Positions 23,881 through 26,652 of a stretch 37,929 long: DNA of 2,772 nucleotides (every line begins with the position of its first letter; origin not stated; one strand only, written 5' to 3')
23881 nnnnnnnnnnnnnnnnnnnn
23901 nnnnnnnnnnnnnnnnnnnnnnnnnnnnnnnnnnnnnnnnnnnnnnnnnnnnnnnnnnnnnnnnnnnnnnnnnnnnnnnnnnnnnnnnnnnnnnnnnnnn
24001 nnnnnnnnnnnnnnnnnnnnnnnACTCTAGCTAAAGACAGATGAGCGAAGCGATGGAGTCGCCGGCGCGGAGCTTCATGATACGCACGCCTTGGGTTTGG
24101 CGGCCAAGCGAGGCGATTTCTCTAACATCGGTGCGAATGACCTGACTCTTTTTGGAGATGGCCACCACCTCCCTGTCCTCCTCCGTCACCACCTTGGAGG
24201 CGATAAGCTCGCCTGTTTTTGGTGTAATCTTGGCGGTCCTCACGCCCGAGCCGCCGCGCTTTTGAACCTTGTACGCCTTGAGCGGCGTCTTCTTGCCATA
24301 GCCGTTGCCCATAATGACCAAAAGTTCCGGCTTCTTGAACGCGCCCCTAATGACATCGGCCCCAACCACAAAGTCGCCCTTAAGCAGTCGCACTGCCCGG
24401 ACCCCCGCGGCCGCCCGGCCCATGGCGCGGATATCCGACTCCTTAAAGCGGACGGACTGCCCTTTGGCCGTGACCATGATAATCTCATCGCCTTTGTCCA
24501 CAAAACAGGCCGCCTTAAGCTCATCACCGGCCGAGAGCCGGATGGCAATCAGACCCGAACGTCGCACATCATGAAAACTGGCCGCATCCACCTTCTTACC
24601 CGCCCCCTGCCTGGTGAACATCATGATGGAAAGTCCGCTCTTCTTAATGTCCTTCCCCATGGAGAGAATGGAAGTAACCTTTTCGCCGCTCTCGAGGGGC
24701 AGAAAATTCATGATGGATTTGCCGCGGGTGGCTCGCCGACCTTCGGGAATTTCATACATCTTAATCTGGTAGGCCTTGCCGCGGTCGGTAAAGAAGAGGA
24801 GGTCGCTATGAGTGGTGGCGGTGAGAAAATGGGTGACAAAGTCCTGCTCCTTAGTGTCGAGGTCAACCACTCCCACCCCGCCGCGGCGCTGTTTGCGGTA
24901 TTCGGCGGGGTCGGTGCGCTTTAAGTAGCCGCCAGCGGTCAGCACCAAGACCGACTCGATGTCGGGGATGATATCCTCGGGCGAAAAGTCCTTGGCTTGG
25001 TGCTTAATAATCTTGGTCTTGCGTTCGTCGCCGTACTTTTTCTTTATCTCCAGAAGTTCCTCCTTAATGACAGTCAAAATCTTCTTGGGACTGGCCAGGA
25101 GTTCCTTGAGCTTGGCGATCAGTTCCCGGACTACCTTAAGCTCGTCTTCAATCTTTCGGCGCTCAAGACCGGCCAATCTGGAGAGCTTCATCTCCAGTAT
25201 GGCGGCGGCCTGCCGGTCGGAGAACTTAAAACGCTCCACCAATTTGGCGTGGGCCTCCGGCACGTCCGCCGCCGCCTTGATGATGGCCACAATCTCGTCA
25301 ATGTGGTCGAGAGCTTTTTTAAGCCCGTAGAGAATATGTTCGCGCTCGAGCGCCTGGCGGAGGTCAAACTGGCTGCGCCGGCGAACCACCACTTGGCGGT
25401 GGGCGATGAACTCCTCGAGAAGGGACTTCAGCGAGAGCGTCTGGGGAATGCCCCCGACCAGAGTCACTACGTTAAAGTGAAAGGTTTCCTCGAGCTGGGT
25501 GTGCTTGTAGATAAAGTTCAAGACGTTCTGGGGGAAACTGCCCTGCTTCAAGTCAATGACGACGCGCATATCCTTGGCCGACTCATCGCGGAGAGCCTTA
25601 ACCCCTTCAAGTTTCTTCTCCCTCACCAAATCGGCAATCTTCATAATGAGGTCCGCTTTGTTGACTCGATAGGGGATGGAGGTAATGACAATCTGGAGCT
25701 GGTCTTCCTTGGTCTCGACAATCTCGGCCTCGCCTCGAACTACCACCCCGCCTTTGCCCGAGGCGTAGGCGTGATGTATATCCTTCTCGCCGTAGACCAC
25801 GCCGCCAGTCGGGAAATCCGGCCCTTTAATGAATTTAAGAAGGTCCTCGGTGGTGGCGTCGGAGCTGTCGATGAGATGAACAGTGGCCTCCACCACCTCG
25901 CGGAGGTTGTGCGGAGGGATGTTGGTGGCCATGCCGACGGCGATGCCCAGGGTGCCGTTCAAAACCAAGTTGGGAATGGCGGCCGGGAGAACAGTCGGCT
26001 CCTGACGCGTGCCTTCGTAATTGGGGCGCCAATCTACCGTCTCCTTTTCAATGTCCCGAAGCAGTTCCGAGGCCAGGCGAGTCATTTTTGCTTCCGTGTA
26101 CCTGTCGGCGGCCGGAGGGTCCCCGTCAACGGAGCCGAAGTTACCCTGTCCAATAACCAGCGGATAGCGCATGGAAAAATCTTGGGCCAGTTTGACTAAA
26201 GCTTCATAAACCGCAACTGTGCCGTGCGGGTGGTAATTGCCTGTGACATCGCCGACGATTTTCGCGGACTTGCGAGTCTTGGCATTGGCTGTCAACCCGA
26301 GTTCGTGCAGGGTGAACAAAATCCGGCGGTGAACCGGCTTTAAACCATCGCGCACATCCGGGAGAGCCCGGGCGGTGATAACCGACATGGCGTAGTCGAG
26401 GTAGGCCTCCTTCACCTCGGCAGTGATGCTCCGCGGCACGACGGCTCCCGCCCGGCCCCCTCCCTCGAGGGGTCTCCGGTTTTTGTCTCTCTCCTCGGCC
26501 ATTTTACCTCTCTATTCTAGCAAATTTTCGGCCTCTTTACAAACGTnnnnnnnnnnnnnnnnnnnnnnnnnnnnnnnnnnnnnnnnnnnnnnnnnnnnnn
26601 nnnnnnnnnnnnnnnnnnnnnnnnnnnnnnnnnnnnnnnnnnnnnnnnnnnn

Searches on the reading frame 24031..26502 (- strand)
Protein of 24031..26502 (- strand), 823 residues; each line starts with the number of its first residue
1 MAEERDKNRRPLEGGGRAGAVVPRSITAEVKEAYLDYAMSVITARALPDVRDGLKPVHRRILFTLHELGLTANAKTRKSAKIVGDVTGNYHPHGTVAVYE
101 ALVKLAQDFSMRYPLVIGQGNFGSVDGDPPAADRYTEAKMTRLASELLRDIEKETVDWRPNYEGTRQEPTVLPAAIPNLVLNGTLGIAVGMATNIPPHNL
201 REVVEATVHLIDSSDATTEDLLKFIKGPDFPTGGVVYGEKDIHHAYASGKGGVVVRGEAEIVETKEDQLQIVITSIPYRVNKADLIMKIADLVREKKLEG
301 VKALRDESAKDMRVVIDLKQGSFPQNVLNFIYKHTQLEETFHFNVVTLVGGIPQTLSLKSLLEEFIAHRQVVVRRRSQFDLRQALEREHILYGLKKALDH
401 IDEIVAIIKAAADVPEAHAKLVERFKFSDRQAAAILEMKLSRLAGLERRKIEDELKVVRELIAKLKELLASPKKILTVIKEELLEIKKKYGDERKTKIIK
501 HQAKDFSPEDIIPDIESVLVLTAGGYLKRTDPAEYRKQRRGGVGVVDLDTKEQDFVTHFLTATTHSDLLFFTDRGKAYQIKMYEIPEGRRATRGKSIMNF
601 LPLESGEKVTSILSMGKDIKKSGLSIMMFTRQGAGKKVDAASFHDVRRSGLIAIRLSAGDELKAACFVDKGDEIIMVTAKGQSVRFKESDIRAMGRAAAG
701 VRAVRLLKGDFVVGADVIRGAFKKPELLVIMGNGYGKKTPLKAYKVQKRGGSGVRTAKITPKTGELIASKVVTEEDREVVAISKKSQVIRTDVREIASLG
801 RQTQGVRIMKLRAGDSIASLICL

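Call 84: search_protein_families(library=pfam, proteins=[window:24031-26502:-], max_evalue=0.001)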
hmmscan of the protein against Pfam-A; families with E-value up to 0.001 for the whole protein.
window:24031-26502:- (823 aa): 2 families
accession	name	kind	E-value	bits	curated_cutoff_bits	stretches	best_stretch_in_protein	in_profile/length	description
PF00521.26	DNA_topoisoIV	-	5.2e-152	507.1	31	1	45-483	1-431/432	DNA gyrase/topoisomerase IV, subunit A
PF03989.18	DNA_gyraseA_C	-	4.8e-62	205.6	27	6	672-718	1-47/48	DNA gyrase C-terminal domain, beta-propeller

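Call 86: find_homologous_proteins(query=window:24031-26499:-, max_evalue=1e-50)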
Query window:24031-26499:- (822 aa): 8000 proteins with E <= 1e-50 among 8000 candidates; the best 120 are listed.
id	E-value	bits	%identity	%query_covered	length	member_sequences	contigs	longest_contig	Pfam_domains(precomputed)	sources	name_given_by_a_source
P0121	0.0e+0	1788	100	100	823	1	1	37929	PF00521.27,PF03989.19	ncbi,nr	ncbi:MAG: DNA gyrase subunit A [Candidatus Taylorbacteria bacterium]|nr:DNA gyrase subunit A [Candid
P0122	0.0e+0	1390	77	98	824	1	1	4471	PF00521.27,PF03989.19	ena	-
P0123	0.0e+0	1376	75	98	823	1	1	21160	PF00521.27,PF03989.19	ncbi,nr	ncbi:DNA gyrase subunit A [Candidatus Parcubacteria bacterium]|nr:DNA gyrase subunit A [Candidatus P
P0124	0.0e+0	1367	75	98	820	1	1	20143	PF00521.27,PF03989.19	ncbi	-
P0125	0.0e+0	1356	75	98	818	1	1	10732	PF00521.27,PF03989.19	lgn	-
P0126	0.0e+0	1356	75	98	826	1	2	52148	PF00521.27,PF03989.19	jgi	jgi:DNA gyrase subunit A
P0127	0.0e+0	1355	75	98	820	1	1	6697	PF00521.27,PF03989.19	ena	-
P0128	0.0e+0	1349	74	98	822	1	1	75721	PF00521.27,PF03989.19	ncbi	-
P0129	0.0e+0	1348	74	98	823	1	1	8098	PF00521.27,PF03989.19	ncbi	-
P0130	0.0e+0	1345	74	98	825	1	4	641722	PF00521.27,PF03989.19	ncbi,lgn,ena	-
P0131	0.0e+0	1344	74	98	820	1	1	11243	PF00521.27,PF03989.19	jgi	jgi:DNA gyrase subunit A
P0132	0.0e+0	1343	72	100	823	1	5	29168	PF00521.27,PF03989.19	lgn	-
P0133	0.0e+0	1343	73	98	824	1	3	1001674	PF00521.27,PF03989.19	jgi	jgi:DNA gyrase subunit A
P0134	0.0e+0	1342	74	98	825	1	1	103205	PF00521.27,PF03989.19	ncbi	-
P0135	0.0e+0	1341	74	98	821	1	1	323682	PF00521.27,PF03989.19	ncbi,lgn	ncbi:MAG: DNA gyrase subunit A [Patescibacteria group bacterium]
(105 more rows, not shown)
